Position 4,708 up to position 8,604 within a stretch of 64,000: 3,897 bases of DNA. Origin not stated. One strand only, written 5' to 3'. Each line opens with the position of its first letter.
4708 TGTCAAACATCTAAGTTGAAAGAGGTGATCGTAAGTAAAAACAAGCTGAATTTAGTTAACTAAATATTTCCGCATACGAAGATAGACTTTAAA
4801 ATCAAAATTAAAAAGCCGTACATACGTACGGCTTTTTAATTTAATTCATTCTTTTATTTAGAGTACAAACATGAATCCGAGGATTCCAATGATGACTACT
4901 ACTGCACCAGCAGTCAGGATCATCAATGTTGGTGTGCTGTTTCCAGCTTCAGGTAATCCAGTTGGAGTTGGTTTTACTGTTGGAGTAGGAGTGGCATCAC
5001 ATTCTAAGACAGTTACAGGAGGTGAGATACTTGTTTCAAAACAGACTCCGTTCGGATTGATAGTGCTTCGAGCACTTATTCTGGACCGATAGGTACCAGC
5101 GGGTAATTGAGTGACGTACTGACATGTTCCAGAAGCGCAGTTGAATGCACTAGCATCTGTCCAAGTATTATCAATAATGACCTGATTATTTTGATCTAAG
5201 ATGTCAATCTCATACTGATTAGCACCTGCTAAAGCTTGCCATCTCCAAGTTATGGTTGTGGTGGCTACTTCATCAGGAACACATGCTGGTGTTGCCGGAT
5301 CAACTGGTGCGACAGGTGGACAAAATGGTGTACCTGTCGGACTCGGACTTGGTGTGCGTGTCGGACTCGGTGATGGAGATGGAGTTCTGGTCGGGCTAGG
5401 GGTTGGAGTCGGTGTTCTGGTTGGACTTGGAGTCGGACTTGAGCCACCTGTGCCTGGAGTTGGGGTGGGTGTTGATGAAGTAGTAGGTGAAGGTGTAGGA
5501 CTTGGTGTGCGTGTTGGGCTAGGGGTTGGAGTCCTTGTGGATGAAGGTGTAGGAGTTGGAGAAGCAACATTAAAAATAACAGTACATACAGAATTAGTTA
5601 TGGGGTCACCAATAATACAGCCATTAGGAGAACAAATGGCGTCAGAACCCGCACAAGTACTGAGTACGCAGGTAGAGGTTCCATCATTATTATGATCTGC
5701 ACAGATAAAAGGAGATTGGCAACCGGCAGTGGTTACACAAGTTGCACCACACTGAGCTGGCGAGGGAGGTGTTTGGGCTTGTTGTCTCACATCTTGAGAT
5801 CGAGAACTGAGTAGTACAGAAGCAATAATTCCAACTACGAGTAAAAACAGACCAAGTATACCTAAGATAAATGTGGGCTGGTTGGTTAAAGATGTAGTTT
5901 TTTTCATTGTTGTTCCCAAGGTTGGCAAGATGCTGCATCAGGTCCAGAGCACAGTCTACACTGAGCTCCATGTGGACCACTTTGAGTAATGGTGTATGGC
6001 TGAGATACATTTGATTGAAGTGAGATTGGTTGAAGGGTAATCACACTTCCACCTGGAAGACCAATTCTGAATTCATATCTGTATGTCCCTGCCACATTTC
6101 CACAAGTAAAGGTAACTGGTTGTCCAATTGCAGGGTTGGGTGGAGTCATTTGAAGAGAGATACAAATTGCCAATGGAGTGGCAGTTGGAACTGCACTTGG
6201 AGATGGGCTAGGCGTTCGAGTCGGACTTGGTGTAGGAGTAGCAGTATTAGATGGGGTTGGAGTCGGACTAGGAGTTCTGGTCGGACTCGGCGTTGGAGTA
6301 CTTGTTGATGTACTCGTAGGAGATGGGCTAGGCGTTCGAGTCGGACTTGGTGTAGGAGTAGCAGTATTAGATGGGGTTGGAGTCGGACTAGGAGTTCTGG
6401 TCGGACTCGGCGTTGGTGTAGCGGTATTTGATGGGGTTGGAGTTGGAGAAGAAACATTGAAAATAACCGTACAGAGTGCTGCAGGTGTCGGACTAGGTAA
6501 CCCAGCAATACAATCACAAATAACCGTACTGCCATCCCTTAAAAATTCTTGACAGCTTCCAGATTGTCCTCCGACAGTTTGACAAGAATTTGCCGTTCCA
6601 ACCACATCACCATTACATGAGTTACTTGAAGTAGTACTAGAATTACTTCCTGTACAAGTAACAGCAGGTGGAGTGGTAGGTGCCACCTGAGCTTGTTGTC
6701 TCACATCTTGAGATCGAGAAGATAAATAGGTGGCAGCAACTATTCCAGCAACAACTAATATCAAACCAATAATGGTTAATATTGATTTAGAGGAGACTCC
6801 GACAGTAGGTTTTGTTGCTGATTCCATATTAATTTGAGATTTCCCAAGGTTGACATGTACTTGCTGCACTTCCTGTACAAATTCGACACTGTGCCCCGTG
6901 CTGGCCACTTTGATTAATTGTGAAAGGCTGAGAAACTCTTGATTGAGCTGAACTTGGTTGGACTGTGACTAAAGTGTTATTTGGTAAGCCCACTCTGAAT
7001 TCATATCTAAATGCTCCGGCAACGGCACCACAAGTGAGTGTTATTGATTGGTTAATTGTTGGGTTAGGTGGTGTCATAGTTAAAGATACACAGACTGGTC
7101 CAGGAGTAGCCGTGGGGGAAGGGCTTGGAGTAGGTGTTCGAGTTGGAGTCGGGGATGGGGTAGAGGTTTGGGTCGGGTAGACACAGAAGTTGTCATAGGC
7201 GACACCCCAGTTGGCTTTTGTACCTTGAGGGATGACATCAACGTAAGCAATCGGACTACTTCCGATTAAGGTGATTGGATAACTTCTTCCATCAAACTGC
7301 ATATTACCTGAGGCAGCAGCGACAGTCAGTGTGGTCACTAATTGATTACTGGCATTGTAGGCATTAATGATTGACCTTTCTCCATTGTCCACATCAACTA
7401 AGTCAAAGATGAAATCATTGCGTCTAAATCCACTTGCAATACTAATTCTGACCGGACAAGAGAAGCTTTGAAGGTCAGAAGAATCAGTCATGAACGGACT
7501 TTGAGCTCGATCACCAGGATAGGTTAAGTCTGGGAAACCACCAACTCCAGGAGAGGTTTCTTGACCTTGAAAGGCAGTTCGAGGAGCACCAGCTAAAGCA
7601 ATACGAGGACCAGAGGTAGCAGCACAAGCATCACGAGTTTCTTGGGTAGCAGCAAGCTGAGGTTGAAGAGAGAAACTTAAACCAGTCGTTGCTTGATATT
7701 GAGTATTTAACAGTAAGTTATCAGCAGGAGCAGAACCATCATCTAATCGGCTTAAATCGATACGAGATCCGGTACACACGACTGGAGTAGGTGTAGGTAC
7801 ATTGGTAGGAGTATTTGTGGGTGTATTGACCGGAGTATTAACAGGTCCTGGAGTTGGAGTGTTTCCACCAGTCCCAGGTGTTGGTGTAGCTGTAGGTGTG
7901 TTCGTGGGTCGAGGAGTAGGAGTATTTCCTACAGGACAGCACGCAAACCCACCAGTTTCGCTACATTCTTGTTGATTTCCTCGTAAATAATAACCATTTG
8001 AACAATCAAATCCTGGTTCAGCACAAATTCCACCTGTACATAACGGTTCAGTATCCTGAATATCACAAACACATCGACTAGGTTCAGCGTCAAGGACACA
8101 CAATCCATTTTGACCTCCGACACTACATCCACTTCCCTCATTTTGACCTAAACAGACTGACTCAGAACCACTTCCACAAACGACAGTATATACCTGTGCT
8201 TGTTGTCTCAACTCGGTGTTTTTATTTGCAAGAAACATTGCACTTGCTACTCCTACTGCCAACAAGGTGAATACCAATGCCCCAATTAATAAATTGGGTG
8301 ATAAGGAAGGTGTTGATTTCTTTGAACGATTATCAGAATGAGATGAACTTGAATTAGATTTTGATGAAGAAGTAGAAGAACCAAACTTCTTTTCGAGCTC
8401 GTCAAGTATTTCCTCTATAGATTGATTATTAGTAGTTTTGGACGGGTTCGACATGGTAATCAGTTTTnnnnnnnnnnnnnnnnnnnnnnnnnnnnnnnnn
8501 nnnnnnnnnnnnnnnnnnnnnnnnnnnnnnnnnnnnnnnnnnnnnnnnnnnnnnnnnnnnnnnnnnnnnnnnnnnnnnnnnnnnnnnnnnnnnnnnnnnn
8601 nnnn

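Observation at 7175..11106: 590-bp tract of perfect DNA identity inside two otherwise diverged paralogs (gene-conversion signature)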

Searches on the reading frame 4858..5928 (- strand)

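Call 6: search_protein_families(library=pfam, proteins=[window:4858-5928:-], max_evalue=0.1)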
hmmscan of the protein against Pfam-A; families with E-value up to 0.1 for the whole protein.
window:4858-5928:- (356 aa): 1 family
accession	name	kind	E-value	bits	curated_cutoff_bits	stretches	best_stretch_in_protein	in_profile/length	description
PF11381.13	DUF3185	-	0.024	15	25.3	0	24-45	2-23/59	Protein of unknown function (DUF3185)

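Call 24: search_protein_families(library=ncbifam, proteins=[window:4858-5928:-], max_evalue=0.1)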
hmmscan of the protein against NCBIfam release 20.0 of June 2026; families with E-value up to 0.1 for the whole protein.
window:4858-5928:- (356 aa): 1 family
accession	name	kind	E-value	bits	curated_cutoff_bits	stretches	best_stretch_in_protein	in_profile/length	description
NF045849.1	ICE_MMCAP2_0565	equivalog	0.041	13.6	40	1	21-52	20-51/80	Mbov_0395 family pilin-like conjugal transfer protein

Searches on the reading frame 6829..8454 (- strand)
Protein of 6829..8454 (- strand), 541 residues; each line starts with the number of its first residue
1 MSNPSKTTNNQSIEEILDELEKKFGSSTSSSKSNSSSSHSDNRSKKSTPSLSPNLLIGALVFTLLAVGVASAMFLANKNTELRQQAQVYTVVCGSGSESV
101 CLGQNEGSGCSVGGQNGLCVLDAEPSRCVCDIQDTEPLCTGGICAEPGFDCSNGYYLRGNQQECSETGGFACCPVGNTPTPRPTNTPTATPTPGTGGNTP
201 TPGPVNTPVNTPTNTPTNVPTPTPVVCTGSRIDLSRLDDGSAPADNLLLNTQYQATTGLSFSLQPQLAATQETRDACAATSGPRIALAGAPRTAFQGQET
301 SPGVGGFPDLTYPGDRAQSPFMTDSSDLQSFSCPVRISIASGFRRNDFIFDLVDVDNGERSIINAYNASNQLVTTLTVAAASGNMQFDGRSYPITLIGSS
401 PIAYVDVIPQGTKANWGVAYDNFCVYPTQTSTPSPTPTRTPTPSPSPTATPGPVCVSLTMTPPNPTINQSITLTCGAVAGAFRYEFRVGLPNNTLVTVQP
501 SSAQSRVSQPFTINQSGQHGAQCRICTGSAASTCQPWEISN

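Call 6: search_protein_families(library=pfam, proteins=[window:6829-8454:-], max_evalue=0.1)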
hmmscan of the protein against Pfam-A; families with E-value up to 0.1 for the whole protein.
window:6829-8454:- (541 aa): 0 families

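Call 24: search_protein_families(library=ncbifam, proteins=[window:6829-8454:-], max_evalue=0.1)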
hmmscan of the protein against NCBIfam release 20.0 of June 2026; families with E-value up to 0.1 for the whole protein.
window:6829-8454:- (541 aa): 1 family
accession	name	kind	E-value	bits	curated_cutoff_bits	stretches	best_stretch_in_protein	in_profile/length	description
NF008084.0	PRK10819.1-5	equivalog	0.088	12.7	315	0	178-226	58-108/249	TonB system transport protein TonB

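Call 27: find_encoding_contigs(protein=window:6829-8454:-, flank=10000, max_places=10)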
Protein window:6829-8454:- (541 aa): no gene with exactly this product is on record in the collection.
